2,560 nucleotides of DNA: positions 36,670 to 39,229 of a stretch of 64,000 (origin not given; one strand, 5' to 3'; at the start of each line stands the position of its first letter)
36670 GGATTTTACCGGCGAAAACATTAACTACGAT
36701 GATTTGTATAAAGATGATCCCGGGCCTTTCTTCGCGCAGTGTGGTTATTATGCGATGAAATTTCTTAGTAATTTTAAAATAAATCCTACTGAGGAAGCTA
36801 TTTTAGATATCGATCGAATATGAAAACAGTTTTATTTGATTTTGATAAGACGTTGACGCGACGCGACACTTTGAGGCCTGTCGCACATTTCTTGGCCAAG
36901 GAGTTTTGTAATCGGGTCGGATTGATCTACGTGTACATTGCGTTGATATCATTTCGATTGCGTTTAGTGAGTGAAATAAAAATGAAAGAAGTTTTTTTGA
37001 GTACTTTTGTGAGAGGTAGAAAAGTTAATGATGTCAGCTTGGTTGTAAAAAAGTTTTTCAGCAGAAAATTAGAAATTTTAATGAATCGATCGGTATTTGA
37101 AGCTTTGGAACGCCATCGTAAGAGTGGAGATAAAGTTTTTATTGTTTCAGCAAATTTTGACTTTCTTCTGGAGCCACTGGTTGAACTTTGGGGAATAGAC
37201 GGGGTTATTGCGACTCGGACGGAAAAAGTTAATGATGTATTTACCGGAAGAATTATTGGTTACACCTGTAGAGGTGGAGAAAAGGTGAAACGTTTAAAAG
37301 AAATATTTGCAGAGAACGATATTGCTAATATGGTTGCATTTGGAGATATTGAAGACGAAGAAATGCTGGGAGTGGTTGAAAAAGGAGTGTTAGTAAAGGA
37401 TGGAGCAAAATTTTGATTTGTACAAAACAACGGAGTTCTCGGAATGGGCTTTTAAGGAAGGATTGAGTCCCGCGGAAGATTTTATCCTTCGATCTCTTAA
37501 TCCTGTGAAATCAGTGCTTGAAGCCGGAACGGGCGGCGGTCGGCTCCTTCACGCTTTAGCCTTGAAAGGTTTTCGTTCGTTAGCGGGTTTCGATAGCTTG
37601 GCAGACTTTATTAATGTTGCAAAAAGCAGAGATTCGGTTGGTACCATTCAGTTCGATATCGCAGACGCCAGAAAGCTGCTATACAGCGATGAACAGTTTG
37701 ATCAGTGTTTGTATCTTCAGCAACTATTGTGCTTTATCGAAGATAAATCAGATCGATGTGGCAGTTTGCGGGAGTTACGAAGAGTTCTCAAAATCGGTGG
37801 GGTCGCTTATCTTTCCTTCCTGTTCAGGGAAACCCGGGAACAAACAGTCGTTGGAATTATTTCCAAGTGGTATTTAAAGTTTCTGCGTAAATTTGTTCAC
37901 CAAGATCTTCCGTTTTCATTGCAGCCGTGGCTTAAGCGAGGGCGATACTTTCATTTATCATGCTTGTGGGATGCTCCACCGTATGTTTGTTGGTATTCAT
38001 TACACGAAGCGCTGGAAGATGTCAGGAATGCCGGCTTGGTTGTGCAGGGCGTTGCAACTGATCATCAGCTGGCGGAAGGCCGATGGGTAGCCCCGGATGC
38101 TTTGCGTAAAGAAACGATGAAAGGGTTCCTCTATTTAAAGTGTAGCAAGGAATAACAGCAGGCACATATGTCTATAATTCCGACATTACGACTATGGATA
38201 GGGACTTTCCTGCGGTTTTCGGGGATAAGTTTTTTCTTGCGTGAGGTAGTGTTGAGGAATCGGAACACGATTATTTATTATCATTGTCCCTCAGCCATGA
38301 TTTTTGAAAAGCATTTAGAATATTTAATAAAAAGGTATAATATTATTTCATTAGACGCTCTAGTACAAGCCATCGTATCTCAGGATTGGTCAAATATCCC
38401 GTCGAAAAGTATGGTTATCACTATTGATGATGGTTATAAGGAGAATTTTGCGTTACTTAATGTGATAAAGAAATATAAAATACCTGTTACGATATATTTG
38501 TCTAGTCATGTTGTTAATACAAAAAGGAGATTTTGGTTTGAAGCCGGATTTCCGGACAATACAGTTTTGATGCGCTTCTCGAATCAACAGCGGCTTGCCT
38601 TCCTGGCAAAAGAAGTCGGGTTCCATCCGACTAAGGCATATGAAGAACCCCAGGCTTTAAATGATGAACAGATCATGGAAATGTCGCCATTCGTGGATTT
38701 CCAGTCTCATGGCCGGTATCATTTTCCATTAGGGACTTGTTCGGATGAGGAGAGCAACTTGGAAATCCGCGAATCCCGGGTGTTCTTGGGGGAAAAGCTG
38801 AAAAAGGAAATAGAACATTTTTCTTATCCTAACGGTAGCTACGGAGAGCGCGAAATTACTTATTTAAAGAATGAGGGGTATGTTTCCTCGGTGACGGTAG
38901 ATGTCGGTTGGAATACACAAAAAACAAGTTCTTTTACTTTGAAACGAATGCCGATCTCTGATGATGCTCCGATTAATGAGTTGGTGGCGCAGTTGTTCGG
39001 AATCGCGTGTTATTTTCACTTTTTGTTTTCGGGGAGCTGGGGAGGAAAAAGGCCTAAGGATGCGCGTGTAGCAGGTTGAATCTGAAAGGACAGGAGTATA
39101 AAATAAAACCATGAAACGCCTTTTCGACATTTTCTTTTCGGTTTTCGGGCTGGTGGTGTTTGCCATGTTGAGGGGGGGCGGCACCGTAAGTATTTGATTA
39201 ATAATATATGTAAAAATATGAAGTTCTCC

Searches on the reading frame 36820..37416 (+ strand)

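Call 3: search_protein_families(library=pfam, proteins=[window:36820-37416:+], max_evalue=0.01)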
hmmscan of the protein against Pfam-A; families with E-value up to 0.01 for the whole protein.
window:36820-37416:+ (198 aa): 2 families
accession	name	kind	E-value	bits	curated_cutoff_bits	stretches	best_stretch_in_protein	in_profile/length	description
PF12710.13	HAD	-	6.6e-28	98.9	27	1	4-176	1-180/189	haloacid dehalogenase-like hydrolase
PF00702.32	Hydrolase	-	0.0041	18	26.4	0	1-133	1-137/191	haloacid dehalogenase-like hydrolase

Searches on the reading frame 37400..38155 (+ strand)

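Call 3: search_protein_families(library=pfam, proteins=[window:37400-38155:+], max_evalue=0.01)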
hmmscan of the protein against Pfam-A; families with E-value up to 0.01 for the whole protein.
window:37400-38155:+ (251 aa): 5 families
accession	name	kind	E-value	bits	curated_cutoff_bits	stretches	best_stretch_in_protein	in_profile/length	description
PF13649.12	Methyltransf_25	-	3.7e-11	44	27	1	39-134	1-97/97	Methyltransferase domain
PF08241.18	Methyltransf_11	-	5.6e-11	43.4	21.2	1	40-137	1-94/95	Methyltransferase domain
PF13847.12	Methyltransf_31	-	1e-09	38.6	27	1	37-137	5-108/145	Methyltransferase domain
PF13489.12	Methyltransf_23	-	1.6e-06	28.4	27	1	29-173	16-124/164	Methyltransferase domain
PF08242.18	Methyltransf_12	-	0.00024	22.2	30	1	40-135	1-97/98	Methyltransferase domain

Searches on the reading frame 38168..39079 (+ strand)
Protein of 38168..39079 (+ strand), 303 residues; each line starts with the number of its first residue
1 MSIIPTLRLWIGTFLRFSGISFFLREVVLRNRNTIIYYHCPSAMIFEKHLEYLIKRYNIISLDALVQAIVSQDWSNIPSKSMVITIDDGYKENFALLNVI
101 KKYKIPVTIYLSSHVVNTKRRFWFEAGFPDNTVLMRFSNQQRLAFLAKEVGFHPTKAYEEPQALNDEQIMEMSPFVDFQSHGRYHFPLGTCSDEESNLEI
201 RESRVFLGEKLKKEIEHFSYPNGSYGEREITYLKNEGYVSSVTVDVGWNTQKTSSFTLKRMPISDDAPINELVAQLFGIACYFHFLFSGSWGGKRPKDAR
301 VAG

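Call 3: search_protein_families(library=pfam, proteins=[window:38168-39079:+], max_evalue=0.01)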
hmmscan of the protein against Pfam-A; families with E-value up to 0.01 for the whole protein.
window:38168-39079:+ (303 aa): 1 family
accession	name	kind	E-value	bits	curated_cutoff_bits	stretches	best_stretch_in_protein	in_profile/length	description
PF01522.26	Polysacc_deac_1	-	2.2e-13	50.7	23.1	1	78-238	5-121/124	Polysaccharide deacetylase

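Call 10: find_encoding_contigs(protein=window:38168-39079:+, flank=10000, max_places=10)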
Protein window:38168-39079:+ (303 aa): 3 contigs read that carry it; 3 places shown.
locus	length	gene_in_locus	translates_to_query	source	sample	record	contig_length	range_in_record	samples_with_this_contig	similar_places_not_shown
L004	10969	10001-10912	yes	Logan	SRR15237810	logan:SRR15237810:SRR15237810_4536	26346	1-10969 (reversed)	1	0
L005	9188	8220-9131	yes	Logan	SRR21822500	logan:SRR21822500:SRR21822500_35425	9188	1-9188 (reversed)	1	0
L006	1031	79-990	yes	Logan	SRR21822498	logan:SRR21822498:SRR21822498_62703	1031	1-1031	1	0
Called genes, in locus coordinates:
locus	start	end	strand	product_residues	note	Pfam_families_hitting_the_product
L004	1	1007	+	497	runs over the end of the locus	PF14296:O-ag_pol_Wzy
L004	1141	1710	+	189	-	PF00132:Hexapep (faint)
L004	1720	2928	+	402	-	PF00534:Glycos_transf_1, PF13692:Glyco_trans_1_4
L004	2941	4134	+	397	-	PF20706:GT4-conflict, PF00534:Glycos_transf_1, PF13692:Glyco_trans_1_4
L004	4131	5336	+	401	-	PF13439:Glyco_transf_4, PF13477:Glyco_trans_4_2, PF13579:Glyco_trans_4_4, PF00534:Glycos_transf_1, PF13692:Glyco_trans_1_4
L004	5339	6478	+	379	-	PF13477:Glyco_trans_4_2 (faint), PF00534:Glycos_transf_1, PF13692:Glyco_trans_1_4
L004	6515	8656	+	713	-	PF02655:ATP-grasp_3, PF15632:ATPgrasp_Ter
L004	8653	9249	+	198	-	PF12710:HAD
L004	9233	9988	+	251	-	PF13489:Methyltransf_23 (weak), PF08241:Methyltransf_11, PF13649:Methyltransf_25, PF13847:Methyltransf_31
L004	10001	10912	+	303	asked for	PF01522:Polysacc_deac_1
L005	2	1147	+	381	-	?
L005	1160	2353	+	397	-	PF20706:GT4-conflict, PF00534:Glycos_transf_1, PF13692:Glyco_trans_1_4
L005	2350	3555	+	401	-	PF13439:Glyco_transf_4, PF13477:Glyco_trans_4_2, PF13579:Glyco_trans_4_4, PF00534:Glycos_transf_1, PF13692:Glyco_trans_1_4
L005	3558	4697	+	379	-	PF13477:Glyco_trans_4_2 (faint), PF00534:Glycos_transf_1, PF13692:Glyco_trans_1_4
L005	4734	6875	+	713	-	PF02655:ATP-grasp_3, PF15632:ATPgrasp_Ter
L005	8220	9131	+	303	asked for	PF01522:Polysacc_deac_1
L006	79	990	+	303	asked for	PF01522:Polysacc_deac_1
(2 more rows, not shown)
